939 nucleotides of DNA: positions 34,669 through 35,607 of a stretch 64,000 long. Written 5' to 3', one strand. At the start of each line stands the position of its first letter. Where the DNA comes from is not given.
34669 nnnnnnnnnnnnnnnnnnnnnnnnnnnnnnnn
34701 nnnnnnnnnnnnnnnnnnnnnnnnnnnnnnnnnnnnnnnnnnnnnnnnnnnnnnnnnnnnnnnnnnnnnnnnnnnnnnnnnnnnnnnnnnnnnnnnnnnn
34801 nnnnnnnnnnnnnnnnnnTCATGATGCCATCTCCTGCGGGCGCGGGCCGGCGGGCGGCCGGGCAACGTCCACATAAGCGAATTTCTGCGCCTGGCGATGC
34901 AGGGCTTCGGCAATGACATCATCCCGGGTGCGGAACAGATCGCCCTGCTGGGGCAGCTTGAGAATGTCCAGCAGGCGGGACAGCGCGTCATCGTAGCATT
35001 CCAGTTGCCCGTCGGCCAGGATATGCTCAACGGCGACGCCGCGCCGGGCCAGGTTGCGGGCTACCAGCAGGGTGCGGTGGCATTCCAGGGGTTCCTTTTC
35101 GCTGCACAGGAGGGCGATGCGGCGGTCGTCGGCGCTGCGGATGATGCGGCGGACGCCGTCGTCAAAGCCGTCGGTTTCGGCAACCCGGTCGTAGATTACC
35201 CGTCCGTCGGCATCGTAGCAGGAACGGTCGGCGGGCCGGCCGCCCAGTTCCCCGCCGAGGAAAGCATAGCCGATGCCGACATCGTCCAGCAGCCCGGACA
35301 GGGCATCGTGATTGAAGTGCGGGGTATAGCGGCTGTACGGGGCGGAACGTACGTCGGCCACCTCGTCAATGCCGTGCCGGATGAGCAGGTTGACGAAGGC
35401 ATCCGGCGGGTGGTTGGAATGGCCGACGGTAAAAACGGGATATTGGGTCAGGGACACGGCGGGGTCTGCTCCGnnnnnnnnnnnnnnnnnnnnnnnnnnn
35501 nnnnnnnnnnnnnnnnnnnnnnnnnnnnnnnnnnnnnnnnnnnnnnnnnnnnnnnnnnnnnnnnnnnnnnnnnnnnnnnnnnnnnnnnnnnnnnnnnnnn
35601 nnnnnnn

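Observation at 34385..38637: Translationally coupled operon: acyl-CoA synthetase / TrpF-like TIM barrel / dual-OB-like unknown / two DUF488 paralogues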

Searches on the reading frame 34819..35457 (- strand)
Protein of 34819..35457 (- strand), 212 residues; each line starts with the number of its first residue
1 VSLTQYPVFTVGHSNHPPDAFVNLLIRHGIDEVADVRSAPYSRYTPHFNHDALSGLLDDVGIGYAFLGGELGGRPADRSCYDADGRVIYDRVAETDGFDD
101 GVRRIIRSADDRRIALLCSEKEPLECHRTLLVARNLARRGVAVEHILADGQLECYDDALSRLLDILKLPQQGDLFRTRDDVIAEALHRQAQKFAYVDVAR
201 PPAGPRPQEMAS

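Call 3: search_protein_families(library=pfam, proteins=[window:34819-35457:-], max_evalue=0.01)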
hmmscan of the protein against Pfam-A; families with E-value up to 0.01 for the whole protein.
window:34819-35457:- (212 aa): 1 family
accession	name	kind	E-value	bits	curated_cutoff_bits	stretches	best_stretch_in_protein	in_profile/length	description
PF04343.18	DUF488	-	6.5e-22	78.9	22.2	1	19-132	3-118/121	Domain of unknown function DUF488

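Call 6: search_protein_families(library=ncbifam, proteins=[window:34819-35457:-], max_evalue=0.01)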
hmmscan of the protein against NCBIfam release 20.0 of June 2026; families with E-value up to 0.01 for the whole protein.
window:34819-35457:- (212 aa): 0 families

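Call 26: search_solved_structures(query=window:34819-35457:-, max_evalue=1, show_alignments=2)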
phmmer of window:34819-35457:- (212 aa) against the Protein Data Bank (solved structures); distinct sequences matched with E-value up to 1: 0.

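Call 35: search_protein_families(library=pfam, proteins=[window:34819-35457:-], max_evalue=10)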
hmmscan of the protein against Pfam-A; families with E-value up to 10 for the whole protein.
window:34819-35457:- (212 aa): 2 families
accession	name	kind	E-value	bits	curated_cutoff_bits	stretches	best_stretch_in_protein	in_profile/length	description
PF04343.18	DUF488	-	6.5e-22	78.9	22.2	1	19-132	3-118/121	Domain of unknown function DUF488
PF22751.1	DUF488-N3a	-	0.018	15.8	27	1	108-132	87-111/118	Active DUF488-N3 subclade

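Call 36: search_protein_families(library=padloc, proteins=[window:34819-35457:-], max_evalue=1)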
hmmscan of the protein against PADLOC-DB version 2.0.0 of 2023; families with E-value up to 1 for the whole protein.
window:34819-35457:- (212 aa): 4 families
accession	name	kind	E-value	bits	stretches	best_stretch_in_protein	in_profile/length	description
PDLC04657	PDC-M45B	-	1.4e-74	248.1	1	6-198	4-194/204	-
PDLC04505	PDC-M19A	-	4.8e-14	50.5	1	7-138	150-283/294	-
PDLC04658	PDC-M45C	-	1.3e-07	29.5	2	114-139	111-135/145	-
PDLC04504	PDC-M19A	-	1.6e-05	22.4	1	8-132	91-218/234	-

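Call 92: search_protein_families(library=phrogs, proteins=[window:34819-35457:-], max_evalue=0.01)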
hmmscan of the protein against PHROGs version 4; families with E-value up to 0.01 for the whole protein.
window:34819-35457:- (212 aa): 1 family
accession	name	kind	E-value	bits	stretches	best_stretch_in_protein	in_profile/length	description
phrog_14939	-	unknown function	0.00018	21.9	1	3-131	162-293/313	-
